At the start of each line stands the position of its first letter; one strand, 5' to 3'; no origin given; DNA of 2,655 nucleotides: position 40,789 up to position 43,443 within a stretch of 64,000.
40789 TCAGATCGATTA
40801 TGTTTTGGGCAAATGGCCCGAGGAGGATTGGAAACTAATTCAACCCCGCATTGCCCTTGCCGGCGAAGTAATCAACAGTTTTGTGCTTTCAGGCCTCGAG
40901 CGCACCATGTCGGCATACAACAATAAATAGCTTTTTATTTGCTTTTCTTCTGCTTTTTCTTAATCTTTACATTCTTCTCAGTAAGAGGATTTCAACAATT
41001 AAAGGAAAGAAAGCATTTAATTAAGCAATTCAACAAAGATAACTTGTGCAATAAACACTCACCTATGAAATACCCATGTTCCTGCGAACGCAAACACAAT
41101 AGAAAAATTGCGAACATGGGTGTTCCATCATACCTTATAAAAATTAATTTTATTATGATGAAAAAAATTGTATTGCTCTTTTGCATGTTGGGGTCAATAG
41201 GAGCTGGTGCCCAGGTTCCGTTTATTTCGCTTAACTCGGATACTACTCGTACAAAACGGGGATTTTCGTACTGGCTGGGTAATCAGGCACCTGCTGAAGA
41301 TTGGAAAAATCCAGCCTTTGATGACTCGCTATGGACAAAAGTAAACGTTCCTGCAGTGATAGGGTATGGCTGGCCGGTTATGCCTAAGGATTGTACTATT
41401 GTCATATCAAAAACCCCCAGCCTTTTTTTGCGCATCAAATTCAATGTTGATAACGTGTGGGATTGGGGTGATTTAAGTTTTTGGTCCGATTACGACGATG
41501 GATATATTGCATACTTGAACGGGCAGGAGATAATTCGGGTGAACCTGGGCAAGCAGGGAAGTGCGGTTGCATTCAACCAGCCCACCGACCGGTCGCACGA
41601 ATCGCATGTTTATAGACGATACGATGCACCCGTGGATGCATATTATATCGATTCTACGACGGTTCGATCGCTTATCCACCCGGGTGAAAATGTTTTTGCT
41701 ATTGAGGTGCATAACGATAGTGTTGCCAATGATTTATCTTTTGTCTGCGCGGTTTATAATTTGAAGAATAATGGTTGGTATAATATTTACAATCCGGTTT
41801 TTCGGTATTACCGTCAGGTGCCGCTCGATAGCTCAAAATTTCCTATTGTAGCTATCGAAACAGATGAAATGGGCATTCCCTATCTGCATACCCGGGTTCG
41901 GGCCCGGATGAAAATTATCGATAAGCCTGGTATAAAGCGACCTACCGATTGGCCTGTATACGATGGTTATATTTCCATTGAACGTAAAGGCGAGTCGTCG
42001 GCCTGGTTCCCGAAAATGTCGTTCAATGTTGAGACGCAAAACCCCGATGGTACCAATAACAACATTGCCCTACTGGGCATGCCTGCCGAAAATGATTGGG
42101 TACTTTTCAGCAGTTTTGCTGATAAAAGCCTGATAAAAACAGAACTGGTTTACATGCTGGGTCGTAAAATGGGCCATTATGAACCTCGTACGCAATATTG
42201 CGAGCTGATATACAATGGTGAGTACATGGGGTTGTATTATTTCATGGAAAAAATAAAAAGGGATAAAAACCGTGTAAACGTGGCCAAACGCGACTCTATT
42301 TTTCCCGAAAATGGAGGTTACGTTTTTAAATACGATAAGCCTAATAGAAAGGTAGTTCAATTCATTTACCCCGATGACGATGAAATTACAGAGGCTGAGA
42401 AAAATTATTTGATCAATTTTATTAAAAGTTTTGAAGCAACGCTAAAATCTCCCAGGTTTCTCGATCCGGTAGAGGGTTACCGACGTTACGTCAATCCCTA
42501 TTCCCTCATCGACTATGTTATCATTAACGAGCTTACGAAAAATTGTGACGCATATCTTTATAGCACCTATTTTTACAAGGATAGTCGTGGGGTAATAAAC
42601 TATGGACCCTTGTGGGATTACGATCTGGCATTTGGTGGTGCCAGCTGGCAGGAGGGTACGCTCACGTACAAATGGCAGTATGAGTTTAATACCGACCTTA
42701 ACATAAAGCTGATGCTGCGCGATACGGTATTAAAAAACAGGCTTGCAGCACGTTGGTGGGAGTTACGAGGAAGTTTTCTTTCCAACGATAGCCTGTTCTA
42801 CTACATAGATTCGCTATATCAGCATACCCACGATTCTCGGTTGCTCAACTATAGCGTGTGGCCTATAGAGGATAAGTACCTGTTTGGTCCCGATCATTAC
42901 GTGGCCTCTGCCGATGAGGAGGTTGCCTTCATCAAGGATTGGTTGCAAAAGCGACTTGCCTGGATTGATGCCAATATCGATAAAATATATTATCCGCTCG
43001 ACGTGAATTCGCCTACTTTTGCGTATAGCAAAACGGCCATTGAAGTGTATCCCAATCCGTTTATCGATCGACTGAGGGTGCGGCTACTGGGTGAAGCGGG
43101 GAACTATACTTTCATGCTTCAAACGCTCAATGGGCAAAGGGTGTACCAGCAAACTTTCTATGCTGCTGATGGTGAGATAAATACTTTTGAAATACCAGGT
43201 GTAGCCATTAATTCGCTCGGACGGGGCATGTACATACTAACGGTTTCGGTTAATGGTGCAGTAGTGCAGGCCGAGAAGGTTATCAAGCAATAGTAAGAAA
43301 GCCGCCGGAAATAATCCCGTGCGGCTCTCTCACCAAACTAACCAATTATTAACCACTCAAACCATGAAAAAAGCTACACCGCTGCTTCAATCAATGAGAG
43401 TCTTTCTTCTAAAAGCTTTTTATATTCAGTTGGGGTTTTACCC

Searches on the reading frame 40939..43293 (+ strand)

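Call 86: search_protein_families(library=pfam, proteins=[window:40939-43293:+], max_evalue=0.00001)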
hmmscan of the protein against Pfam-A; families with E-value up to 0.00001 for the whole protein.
window:40939-43293:+ (784 aa): 1 family
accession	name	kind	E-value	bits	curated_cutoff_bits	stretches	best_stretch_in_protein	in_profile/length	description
PF08757.17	CotH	-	2.7e-48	165.6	23.8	1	347-676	1-322/322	CotH kinase protein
